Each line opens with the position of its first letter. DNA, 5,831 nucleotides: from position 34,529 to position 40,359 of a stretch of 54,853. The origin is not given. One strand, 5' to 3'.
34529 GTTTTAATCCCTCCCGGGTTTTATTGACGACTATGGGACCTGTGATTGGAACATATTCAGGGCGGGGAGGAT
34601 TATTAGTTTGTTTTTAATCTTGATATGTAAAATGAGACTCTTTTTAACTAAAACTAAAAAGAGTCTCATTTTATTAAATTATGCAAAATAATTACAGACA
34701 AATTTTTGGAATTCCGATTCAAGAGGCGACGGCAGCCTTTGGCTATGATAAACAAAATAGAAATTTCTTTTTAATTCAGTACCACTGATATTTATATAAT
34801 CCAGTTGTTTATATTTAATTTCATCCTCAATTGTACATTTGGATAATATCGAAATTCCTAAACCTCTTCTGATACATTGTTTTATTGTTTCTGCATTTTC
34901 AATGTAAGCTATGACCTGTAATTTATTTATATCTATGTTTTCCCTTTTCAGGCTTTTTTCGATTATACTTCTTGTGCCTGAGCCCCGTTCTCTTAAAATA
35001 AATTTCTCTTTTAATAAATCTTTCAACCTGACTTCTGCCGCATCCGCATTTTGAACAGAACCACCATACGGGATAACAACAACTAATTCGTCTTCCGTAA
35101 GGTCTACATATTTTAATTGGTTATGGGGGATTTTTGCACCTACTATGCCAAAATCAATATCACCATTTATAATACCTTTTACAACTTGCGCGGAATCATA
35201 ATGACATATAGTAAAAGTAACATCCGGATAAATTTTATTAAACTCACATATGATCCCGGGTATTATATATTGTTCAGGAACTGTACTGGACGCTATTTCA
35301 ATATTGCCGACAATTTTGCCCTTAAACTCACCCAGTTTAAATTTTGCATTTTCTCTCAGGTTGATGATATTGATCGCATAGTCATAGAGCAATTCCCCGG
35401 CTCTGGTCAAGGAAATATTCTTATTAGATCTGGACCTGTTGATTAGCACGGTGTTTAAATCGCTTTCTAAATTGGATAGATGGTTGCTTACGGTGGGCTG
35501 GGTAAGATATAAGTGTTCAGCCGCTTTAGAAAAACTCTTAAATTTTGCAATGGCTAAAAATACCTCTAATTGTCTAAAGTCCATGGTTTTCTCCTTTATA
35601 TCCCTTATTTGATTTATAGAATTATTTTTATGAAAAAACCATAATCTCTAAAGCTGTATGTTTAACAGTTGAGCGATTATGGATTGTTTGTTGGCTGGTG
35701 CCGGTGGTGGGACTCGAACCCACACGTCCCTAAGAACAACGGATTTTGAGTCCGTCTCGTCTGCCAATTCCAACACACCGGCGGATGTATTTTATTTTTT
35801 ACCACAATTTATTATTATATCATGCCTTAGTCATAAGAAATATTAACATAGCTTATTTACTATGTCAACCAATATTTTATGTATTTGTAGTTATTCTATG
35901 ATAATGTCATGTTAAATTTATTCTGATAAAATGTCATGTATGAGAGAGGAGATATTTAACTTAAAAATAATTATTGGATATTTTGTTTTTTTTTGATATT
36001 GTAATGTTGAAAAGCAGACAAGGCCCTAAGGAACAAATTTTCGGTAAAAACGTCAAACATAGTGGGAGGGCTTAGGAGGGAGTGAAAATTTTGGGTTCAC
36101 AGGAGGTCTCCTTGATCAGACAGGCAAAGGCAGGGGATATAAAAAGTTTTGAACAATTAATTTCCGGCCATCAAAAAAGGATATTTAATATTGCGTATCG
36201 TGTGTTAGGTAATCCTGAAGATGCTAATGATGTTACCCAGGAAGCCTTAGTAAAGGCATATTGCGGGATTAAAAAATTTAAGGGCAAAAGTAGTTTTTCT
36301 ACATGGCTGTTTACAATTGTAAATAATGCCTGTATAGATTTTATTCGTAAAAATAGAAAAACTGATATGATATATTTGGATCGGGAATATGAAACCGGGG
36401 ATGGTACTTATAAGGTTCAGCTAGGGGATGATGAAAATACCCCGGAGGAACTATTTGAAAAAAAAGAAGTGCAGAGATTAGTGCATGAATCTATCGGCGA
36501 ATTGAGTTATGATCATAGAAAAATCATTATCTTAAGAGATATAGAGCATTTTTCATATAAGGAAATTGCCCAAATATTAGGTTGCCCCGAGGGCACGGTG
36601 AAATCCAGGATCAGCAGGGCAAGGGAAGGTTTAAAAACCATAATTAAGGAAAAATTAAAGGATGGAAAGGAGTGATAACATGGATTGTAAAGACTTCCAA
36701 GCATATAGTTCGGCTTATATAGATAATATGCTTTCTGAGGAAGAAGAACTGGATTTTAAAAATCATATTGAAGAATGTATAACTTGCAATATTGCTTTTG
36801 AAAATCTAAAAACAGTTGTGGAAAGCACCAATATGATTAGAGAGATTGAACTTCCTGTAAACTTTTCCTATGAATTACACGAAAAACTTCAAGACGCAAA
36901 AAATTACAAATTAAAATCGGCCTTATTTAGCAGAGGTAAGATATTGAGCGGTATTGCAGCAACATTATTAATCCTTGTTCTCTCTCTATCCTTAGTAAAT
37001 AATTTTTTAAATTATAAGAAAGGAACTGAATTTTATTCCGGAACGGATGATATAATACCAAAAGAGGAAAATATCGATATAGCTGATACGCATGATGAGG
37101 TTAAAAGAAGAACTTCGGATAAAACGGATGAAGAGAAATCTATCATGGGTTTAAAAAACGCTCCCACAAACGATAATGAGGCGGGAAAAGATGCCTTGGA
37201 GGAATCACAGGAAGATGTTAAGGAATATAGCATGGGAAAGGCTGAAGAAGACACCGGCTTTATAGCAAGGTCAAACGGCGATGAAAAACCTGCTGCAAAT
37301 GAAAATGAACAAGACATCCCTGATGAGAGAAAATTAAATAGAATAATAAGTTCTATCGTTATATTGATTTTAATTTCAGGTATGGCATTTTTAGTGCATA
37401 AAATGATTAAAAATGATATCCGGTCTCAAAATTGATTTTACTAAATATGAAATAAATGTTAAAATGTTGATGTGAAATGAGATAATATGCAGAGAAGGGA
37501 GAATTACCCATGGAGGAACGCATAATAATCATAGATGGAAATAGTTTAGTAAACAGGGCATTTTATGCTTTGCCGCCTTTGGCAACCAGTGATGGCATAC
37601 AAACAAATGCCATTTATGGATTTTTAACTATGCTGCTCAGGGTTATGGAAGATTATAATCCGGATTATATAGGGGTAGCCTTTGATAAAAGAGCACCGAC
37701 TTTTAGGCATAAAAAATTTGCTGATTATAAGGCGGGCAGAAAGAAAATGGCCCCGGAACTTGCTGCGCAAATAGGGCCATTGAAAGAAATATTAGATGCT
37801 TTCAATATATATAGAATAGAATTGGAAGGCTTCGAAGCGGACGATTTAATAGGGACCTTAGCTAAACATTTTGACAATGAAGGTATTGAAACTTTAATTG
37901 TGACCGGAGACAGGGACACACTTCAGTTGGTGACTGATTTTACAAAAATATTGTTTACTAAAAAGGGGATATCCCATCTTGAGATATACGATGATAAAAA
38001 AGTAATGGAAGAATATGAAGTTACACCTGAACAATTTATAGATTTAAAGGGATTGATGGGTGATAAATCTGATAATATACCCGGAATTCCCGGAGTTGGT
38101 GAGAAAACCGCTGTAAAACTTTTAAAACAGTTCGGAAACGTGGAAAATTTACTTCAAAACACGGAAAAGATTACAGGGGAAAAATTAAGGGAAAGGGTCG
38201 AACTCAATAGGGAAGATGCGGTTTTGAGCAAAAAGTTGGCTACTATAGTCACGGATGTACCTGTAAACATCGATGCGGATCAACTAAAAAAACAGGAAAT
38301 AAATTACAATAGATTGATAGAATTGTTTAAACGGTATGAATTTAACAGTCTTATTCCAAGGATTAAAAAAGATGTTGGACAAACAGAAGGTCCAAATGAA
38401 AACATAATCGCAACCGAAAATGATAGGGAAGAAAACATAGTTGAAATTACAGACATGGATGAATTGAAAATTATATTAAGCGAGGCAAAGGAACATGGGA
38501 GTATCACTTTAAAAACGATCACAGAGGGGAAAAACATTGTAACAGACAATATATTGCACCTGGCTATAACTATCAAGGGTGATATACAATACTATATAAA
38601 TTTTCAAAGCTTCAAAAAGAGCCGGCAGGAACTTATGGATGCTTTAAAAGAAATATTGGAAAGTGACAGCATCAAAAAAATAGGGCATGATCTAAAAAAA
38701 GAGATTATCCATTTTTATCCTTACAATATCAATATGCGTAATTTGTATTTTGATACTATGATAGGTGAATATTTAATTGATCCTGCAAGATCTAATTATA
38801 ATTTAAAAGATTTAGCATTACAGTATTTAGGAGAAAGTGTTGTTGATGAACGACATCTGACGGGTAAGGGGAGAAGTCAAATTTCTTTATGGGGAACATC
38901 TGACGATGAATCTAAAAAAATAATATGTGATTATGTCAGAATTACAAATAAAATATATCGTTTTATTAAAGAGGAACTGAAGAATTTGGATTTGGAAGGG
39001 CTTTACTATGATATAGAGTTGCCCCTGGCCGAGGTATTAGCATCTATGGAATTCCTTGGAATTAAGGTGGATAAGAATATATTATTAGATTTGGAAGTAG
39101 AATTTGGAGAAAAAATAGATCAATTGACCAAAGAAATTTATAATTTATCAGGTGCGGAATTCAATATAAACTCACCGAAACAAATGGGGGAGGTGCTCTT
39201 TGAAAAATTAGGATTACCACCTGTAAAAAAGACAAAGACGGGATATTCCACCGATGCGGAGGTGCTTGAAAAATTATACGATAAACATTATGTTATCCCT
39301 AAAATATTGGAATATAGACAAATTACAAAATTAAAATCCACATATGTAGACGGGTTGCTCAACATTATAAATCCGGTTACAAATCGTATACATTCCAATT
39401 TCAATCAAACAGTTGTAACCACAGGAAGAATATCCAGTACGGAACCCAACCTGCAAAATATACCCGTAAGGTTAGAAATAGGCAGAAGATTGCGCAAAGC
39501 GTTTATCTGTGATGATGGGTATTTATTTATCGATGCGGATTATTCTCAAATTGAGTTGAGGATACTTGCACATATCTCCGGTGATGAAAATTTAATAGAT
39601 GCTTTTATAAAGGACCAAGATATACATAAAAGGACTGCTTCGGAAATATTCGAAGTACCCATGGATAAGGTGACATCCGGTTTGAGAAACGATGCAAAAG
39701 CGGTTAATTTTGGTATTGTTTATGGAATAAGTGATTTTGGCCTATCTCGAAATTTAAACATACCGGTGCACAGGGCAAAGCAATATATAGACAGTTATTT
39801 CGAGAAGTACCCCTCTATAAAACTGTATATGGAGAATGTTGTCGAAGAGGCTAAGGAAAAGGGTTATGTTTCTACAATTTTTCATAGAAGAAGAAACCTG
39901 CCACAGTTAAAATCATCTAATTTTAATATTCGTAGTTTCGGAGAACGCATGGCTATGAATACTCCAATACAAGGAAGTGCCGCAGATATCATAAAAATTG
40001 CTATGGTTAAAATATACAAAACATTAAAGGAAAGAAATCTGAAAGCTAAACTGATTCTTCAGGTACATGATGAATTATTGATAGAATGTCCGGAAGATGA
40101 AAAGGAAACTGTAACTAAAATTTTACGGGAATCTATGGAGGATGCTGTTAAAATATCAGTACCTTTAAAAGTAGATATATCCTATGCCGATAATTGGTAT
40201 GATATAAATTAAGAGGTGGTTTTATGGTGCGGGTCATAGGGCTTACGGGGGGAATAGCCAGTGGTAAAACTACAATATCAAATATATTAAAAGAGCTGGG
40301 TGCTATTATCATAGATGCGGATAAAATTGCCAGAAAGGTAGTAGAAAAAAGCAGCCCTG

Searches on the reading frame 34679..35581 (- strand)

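Call 42: search_protein_families(library=pfam, proteins=[window:34679-35581:-], max_evalue=0.00001)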
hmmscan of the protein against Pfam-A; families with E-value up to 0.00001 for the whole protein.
window:34679-35581:- (300 aa): 2 families
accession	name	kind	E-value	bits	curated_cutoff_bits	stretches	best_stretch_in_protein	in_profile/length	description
PF03466.25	LysR_substrate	-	9.7e-39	133.4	28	1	91-295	5-204/209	LysR substrate binding domain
PF00126.33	HTH_1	-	2.2e-19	69.6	26.6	1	2-63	1-60/60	Bacterial regulatory helix-turn-helix protein, lysR family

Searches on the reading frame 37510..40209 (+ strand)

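Call 42: search_protein_families(library=pfam, proteins=[window:37510-40209:+], max_evalue=0.00001)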
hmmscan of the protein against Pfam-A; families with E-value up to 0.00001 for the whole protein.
window:37510-40209:+ (900 aa): 5 families
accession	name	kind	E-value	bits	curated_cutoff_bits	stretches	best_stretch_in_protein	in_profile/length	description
PF00476.26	DNA_pol_A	-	2.8e-169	563.5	34.3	1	525-898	4-381/381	DNA polymerase family A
PF02739.22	5_3_exonuc_N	-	3.3e-58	196.4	34.3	1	5-169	2-163/164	5'-3' exonuclease, N-terminal resolvase-like domain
PF01367.25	5_3_exonuc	-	3.1e-36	124.2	40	1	171-265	1-95/97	5'-3' exonuclease, C-terminal SAM fold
PF01612.26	DNA_pol_A_exo1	-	6e-14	52.7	23.6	1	311-460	2-147/173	3'-5' exonuclease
PF22619.2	DNA_polI_exo1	-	8.1e-12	45.6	27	1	341-455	8-116/140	DNA polymerase I, ribonuclease H-like domain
